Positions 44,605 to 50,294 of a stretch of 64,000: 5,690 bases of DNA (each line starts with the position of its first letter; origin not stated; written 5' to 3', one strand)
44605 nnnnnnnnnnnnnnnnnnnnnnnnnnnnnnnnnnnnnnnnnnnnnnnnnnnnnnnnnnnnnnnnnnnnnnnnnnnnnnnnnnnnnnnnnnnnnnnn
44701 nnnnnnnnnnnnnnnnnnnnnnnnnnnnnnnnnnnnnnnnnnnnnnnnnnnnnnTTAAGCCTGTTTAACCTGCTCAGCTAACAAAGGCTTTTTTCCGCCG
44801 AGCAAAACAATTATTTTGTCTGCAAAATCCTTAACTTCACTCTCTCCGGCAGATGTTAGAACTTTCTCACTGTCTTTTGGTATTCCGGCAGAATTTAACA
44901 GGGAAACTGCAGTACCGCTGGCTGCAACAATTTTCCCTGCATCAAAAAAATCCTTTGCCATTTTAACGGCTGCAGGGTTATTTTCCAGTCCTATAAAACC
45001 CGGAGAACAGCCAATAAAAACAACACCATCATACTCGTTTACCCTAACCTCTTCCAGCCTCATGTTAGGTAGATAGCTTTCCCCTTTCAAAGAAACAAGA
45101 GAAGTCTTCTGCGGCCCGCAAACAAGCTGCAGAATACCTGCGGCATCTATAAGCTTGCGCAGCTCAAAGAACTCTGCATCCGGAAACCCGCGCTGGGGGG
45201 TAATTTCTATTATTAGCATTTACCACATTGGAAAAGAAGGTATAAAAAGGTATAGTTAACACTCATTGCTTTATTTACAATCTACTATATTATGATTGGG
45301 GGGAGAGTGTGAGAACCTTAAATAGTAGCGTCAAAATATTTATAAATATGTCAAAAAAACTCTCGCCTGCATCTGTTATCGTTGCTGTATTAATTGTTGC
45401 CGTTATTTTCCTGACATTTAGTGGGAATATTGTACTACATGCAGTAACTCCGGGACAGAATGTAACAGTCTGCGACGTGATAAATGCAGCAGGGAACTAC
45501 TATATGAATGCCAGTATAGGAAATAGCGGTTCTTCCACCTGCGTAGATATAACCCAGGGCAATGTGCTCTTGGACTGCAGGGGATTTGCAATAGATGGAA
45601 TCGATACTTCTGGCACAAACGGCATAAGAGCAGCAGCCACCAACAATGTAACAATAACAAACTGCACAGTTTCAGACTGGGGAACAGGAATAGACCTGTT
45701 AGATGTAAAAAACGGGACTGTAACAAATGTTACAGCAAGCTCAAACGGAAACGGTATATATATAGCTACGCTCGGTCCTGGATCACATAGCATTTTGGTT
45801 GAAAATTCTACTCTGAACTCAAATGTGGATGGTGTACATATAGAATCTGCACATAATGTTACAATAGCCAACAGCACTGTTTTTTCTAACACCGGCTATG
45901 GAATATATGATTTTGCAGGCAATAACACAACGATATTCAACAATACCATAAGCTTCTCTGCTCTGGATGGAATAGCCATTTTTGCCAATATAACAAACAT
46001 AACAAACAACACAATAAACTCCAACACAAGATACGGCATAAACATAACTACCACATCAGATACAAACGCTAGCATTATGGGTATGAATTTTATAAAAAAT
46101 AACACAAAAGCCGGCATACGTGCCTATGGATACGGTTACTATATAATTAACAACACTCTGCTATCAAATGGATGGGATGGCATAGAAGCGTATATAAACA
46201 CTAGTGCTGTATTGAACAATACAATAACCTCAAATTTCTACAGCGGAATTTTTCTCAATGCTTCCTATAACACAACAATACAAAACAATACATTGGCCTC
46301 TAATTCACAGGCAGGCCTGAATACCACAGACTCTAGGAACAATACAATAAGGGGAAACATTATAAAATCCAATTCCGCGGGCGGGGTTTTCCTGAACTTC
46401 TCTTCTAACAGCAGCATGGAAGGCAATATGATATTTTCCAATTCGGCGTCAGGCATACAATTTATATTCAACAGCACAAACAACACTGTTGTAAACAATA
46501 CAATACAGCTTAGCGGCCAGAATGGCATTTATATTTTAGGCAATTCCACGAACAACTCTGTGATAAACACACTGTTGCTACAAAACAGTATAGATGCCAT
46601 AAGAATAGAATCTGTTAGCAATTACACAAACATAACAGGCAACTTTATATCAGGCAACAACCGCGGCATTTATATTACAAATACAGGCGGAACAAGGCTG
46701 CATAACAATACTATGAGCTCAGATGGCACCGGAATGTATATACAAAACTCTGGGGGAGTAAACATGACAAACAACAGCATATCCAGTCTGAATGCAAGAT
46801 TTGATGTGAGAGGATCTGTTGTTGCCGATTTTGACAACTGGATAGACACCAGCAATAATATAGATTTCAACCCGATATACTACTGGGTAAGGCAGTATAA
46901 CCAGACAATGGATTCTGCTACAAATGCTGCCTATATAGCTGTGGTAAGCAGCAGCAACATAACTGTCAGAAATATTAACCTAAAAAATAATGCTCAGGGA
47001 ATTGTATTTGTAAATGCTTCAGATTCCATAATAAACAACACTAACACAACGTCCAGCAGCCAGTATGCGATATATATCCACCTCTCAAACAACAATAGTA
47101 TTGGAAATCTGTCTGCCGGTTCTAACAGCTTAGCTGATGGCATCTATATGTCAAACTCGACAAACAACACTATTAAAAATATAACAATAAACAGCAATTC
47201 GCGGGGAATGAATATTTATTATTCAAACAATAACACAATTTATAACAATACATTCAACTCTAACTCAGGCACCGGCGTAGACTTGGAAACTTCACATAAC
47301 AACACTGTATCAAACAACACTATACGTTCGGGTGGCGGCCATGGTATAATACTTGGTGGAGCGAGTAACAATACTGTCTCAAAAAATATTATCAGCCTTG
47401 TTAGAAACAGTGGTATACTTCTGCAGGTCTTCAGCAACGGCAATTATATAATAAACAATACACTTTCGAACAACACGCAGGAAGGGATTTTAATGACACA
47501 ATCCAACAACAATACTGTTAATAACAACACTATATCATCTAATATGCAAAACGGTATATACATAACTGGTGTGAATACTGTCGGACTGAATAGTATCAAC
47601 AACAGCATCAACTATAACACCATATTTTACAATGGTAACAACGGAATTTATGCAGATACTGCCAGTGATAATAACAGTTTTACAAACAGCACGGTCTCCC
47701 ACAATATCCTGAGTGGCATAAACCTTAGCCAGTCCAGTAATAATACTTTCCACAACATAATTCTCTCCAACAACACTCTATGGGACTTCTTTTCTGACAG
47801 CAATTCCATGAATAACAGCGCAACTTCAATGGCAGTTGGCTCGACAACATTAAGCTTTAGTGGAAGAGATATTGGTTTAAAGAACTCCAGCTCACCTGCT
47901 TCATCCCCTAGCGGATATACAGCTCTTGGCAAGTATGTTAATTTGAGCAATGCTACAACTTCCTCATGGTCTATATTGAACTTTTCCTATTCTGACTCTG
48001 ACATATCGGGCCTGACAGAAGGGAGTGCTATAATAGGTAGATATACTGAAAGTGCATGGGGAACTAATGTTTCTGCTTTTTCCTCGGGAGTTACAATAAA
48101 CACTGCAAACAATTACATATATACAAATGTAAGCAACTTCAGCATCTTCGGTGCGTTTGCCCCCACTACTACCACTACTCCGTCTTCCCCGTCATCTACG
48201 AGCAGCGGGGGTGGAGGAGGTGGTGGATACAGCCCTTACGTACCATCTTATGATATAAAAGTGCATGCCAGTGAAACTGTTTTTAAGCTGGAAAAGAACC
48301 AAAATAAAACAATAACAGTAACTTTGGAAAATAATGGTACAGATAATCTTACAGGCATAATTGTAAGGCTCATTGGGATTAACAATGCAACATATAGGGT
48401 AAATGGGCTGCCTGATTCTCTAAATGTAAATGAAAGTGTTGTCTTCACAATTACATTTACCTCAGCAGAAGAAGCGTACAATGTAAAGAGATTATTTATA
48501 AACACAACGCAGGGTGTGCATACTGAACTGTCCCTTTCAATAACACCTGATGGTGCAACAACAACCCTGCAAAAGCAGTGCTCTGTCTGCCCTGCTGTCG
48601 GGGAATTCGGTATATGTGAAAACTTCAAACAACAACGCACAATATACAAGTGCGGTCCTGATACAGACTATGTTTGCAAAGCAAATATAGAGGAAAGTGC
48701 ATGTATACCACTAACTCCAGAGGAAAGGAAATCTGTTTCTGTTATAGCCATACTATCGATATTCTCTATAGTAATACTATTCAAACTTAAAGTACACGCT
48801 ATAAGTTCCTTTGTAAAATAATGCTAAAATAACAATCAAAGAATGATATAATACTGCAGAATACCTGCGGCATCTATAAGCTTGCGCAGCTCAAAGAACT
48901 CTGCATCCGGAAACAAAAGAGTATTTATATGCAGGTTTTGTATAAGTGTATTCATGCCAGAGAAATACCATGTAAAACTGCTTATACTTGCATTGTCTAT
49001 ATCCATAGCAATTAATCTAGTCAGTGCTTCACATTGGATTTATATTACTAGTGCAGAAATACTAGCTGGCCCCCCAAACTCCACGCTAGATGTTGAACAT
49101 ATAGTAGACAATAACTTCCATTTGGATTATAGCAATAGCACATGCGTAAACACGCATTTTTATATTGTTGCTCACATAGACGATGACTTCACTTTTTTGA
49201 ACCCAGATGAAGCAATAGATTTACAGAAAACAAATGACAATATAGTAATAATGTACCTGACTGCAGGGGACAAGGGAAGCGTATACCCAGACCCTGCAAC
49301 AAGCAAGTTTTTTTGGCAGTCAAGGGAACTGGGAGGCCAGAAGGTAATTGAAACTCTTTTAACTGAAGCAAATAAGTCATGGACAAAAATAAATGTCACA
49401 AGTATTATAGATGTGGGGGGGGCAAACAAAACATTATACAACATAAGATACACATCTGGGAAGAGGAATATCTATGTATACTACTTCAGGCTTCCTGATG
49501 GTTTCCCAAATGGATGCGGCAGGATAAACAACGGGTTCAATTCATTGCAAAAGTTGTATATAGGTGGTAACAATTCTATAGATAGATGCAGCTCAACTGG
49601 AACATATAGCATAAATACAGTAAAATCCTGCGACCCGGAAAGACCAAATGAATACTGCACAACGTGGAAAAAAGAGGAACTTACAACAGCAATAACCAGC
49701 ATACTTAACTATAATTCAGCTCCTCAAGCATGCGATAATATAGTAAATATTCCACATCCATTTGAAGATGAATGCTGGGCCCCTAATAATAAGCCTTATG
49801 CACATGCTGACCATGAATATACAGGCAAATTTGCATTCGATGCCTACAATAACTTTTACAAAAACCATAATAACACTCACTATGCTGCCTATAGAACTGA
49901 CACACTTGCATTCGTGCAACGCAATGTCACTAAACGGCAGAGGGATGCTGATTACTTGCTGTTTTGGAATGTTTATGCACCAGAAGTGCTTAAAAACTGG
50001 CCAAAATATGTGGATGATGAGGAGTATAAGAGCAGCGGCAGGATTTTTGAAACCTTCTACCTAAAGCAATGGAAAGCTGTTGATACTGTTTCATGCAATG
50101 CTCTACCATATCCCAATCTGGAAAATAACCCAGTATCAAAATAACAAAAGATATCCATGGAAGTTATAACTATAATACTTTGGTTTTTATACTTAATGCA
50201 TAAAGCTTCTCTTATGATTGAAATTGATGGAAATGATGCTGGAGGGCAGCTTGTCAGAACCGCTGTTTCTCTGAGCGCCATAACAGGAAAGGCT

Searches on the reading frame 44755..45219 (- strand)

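Call 42: search_protein_families(library=pfam, proteins=[window:44755-45219:-], max_evalue=0.00001)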
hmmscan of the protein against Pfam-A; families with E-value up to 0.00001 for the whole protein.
window:44755-45219:- (154 aa): 1 family
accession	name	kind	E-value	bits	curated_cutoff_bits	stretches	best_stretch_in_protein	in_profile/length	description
PF01965.30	DJ-1_PfpI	-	2.8e-14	53.7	26.6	1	10-114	9-113/165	DJ-1/PfpI family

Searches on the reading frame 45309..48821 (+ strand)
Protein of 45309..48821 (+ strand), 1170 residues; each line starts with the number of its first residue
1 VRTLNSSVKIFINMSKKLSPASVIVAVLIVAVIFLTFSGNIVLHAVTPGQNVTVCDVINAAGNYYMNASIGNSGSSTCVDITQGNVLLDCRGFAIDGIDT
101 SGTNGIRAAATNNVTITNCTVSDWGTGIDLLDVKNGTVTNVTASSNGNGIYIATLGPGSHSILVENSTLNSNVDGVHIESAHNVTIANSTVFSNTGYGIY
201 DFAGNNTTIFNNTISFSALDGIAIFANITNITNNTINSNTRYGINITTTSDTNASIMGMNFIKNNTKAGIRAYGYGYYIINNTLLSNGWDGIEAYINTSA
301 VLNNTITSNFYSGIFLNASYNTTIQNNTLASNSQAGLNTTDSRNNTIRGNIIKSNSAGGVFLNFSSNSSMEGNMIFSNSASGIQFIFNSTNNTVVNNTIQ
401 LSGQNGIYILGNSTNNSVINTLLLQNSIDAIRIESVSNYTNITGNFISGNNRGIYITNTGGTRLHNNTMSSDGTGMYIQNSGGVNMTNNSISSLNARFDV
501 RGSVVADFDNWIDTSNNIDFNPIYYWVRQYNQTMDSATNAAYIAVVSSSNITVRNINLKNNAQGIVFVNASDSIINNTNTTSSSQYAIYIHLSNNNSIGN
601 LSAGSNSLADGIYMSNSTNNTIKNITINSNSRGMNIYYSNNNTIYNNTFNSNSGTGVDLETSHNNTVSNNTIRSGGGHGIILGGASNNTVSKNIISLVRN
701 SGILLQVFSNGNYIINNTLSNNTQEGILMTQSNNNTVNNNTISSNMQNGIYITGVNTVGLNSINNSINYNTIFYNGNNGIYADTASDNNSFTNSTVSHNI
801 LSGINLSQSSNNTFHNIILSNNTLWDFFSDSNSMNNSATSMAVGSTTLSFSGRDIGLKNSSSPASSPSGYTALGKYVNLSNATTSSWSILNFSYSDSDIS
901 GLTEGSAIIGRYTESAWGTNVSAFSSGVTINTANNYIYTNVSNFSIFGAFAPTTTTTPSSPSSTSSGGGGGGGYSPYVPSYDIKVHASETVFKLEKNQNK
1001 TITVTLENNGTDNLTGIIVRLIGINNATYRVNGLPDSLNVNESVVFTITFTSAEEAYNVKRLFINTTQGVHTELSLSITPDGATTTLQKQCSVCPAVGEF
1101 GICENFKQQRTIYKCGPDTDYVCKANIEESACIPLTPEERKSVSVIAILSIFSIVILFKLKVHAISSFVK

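Call 42: search_protein_families(library=pfam, proteins=[window:45309-48821:+], max_evalue=0.00001)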
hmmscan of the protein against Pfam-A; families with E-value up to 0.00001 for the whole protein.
window:45309-48821:+ (1170 aa): 2 families
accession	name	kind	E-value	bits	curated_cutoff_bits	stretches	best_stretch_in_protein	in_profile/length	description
PF13229.12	Beta_helix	-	1.9e-70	236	25.9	4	611-759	2-150/158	Right handed beta helix region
PF05048.19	NosD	-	1.4e-54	185.2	23.6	5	256-430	5-176/212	Periplasmic copper-binding protein (NosD)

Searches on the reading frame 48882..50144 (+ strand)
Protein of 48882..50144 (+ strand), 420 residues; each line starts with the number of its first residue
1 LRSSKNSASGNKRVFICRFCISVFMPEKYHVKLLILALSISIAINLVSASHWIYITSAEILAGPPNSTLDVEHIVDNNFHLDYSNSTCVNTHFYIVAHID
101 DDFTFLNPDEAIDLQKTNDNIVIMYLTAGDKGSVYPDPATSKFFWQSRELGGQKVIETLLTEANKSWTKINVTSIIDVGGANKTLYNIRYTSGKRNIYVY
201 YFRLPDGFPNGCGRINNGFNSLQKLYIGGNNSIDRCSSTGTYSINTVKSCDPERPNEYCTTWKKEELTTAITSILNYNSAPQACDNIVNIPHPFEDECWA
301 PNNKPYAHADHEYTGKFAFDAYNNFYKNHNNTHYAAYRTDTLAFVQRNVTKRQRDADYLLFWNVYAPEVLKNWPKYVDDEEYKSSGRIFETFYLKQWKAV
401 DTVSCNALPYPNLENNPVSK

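Call 45: search_protein_families(library=pfam, proteins=[window:48882-50144:+], max_evalue=0.0001)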
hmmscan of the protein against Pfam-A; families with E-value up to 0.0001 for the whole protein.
window:48882-50144:+ (420 aa): 1 family
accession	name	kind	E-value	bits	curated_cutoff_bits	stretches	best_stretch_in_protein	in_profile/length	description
PF02585.22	PIG-L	-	1.1e-05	26.3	28.2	1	95-321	3-128/129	GlcNAc-PI de-N-acetylase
